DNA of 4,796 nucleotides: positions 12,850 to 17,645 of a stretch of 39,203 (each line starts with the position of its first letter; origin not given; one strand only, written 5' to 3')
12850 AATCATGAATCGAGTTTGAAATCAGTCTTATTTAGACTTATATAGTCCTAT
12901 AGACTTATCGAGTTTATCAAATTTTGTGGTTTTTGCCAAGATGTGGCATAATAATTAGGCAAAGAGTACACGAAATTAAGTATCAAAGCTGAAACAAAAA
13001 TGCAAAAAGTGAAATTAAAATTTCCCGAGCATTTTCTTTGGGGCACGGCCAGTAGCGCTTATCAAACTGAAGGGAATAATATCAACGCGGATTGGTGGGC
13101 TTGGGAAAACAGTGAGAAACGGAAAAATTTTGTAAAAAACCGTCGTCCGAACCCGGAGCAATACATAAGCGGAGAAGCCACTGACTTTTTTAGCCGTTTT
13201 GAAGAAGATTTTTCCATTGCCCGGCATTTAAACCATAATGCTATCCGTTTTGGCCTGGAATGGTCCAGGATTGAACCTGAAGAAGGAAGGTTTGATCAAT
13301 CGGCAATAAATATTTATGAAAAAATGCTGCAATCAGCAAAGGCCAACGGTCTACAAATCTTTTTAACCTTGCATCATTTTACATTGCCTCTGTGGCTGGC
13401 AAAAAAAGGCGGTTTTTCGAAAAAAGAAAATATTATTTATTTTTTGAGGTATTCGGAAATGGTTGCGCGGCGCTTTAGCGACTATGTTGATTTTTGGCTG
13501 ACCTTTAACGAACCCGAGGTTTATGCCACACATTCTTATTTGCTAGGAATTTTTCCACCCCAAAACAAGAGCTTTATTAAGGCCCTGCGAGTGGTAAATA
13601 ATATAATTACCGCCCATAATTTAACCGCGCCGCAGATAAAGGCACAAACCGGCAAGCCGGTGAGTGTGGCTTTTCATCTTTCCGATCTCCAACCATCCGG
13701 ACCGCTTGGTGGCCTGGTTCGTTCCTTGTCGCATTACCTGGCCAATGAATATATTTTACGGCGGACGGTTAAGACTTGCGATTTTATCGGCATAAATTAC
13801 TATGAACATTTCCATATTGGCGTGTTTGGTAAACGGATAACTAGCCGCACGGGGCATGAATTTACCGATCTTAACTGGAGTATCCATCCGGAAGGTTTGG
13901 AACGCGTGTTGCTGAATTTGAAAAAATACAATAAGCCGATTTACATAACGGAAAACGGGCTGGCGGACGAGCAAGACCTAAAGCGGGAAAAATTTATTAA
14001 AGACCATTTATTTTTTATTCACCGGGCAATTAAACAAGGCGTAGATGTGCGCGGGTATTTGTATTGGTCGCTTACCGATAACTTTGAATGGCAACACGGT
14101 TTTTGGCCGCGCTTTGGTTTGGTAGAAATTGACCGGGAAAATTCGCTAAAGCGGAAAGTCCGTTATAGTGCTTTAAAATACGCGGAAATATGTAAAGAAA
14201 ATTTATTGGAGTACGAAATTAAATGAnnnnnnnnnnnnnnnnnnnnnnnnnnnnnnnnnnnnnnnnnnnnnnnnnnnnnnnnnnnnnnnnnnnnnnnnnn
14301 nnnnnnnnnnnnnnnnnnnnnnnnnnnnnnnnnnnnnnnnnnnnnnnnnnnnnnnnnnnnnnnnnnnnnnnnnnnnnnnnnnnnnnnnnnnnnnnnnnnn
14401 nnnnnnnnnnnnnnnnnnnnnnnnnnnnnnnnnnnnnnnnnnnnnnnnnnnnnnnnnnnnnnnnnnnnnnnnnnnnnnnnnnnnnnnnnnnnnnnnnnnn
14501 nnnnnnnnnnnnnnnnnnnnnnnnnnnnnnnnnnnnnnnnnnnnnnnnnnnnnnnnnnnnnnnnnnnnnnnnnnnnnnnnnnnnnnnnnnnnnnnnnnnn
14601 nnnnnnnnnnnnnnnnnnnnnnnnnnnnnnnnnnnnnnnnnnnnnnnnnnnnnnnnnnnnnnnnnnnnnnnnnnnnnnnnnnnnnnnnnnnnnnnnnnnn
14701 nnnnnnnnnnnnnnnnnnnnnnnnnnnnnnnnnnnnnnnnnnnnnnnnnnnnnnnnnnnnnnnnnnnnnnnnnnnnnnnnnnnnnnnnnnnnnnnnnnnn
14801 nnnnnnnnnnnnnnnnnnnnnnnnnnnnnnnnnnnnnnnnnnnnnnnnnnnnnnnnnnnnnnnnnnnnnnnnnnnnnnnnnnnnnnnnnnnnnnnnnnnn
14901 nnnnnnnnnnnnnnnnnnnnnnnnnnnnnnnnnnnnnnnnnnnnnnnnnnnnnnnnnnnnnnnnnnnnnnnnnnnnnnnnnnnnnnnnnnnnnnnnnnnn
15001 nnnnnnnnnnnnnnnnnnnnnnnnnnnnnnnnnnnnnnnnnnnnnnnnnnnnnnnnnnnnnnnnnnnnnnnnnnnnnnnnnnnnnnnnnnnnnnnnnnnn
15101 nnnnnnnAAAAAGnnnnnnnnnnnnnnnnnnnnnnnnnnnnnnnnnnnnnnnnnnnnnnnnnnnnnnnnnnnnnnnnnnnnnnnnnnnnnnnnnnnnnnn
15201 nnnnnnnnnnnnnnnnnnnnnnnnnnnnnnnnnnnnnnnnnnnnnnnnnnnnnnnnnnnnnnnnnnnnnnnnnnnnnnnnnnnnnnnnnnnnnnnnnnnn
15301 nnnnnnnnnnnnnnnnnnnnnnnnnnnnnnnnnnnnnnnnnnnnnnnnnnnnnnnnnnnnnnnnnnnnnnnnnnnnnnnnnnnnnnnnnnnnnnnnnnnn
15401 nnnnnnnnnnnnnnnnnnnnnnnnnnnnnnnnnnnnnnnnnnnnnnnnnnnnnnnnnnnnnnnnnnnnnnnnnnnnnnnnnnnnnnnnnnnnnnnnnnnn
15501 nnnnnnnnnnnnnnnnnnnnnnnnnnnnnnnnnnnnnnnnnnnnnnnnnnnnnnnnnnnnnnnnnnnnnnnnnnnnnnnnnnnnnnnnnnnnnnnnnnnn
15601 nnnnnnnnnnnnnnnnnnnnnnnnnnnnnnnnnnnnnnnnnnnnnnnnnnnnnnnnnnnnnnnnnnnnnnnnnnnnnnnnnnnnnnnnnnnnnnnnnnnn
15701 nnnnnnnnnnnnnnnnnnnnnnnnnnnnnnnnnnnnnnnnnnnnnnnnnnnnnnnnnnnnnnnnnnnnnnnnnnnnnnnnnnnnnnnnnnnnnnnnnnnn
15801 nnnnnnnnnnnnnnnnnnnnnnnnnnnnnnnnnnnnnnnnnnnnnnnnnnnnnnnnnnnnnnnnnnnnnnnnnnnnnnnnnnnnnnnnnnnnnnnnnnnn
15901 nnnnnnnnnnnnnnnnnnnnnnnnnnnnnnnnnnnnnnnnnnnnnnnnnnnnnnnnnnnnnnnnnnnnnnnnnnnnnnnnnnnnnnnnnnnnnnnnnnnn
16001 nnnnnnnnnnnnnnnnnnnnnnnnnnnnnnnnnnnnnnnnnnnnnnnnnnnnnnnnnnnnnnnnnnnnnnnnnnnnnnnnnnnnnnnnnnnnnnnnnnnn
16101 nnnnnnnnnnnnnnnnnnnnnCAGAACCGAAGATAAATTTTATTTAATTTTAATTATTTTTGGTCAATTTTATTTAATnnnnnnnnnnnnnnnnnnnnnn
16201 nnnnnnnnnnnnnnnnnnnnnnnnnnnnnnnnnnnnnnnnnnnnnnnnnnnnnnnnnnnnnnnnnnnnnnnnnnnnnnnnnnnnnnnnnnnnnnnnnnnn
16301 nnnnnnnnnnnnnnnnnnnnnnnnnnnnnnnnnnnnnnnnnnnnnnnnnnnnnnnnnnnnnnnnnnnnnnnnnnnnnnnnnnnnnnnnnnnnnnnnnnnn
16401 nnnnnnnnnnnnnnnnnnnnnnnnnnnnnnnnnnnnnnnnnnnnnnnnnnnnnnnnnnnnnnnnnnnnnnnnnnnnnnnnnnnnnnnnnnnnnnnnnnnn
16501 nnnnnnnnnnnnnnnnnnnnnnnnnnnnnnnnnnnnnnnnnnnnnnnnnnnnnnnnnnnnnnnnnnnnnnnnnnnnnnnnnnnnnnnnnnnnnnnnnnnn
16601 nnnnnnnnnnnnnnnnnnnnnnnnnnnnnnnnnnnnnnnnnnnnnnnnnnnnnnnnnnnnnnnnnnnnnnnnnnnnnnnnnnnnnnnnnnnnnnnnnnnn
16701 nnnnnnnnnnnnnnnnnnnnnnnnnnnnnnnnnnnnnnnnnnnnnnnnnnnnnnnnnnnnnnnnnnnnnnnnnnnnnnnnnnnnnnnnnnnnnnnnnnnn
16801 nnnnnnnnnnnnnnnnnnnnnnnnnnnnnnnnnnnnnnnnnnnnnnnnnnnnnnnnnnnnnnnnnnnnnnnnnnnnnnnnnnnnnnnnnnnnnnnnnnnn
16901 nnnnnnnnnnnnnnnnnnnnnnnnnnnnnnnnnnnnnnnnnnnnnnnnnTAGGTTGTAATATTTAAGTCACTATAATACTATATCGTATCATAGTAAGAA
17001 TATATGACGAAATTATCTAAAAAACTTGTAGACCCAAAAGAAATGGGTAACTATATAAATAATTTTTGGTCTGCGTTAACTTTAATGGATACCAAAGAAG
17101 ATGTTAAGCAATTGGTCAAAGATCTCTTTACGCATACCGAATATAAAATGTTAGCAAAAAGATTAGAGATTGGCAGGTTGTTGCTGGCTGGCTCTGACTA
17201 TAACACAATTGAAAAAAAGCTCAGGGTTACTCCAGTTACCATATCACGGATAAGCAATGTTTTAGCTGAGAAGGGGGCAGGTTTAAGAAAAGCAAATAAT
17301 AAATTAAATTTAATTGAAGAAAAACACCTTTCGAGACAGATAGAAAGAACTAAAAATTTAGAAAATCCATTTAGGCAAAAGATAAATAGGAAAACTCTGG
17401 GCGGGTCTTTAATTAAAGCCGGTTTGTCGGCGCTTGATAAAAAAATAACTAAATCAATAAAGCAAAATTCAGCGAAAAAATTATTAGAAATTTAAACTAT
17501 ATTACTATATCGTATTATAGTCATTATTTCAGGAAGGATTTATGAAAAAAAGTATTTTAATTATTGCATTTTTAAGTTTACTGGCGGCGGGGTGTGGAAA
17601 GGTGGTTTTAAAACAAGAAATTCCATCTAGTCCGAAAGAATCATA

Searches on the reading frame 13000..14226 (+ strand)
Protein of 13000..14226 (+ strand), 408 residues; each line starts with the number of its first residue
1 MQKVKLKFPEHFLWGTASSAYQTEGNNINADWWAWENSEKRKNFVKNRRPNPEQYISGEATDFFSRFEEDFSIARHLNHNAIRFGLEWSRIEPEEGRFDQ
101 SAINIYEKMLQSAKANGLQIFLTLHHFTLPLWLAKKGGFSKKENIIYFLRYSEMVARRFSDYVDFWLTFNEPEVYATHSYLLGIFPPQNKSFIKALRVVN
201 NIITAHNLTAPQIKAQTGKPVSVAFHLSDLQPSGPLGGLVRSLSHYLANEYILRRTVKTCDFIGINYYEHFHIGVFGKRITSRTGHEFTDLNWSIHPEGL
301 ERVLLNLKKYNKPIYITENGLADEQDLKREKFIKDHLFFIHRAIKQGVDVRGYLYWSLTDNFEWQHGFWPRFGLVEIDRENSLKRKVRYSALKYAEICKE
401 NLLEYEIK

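Call 75: search_protein_families(library=pfam, proteins=[window:13000-14226:+])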
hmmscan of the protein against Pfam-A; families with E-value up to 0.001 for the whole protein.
window:13000-14226:+ (408 aa): 3 families
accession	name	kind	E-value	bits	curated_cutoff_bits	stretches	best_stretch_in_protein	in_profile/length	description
PF00232.24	Glyco_hydro_1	-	2.9e-82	277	22.6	2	7-232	4-227/453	Glycosyl hydrolase family 1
PF00150.24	Cellulase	-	9.5e-09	35.6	23.5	1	76-201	32-159/272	Cellulase (glycosyl hydrolase family 5)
PF02449.21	Glyco_hydro_42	-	9.8e-07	28.9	21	1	66-136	11-79/376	Beta-galactosidase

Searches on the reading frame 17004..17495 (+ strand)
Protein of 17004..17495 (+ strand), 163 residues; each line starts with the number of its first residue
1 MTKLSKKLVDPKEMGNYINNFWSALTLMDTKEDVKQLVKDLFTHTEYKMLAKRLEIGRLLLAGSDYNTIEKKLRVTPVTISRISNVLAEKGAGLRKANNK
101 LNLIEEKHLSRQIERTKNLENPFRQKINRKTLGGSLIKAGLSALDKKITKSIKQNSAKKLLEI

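Call 22: search_protein_families(library=pfam, proteins=[window:17004-17495:+])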
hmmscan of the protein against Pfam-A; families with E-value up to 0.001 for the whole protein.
window:17004-17495:+ (163 aa): 1 family
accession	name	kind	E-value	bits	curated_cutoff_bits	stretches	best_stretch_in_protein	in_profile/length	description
PF01371.25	Trp_repressor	-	5.7e-12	46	27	1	19-92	4-78/88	Trp repressor protein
